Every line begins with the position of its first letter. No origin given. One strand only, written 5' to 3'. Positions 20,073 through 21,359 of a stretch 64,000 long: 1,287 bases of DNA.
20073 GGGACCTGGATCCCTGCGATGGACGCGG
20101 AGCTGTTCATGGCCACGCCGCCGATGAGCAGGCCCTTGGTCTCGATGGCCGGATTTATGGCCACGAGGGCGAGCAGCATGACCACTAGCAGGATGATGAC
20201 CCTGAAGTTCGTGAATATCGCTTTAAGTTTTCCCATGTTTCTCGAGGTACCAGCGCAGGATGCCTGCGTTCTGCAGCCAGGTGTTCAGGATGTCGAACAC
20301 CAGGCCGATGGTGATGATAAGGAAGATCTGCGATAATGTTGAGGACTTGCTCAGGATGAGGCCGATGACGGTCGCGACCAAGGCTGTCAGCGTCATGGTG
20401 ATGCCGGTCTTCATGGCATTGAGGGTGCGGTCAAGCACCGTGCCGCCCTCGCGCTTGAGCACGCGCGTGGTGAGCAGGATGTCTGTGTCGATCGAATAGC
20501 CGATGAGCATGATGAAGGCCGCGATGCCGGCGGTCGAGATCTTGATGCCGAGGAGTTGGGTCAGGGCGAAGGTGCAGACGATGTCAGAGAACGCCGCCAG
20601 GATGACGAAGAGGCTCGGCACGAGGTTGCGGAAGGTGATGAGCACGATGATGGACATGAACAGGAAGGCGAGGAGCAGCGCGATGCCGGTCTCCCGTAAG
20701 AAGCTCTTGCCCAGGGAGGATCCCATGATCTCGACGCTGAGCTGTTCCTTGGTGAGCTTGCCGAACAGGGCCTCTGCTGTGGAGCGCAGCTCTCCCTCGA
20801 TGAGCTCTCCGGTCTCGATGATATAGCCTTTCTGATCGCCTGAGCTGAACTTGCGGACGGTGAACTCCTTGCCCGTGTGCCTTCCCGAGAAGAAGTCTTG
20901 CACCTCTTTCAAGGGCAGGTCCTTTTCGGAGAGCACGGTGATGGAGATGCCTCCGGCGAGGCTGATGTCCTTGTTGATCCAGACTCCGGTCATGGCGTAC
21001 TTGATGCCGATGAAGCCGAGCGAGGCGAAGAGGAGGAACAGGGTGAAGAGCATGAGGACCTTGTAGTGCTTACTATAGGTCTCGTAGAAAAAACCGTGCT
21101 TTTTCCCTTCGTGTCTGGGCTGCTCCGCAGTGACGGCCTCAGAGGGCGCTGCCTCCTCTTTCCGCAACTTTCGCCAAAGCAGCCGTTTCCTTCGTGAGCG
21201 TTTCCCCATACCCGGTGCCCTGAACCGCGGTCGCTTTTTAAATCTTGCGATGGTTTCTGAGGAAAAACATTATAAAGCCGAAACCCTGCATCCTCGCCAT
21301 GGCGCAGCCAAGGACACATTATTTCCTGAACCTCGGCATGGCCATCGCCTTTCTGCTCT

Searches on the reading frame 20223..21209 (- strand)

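Call 45: search_protein_families(library=pfam, proteins=[window:20223-21209:-], max_evalue=0.001)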
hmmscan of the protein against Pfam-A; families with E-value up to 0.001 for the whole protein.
window:20223-21209:- (328 aa): 2 families
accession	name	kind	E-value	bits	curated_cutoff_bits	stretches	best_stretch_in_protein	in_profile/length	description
PF02355.23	SecD_SecF_C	-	1.1e-28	100.3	20.5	1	153-323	12-188/189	Protein export membrane protein SecD/SecF, C-terminal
PF03176.21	MMPL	-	4.6e-08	32.8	20.5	1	154-308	120-289/333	MMPL family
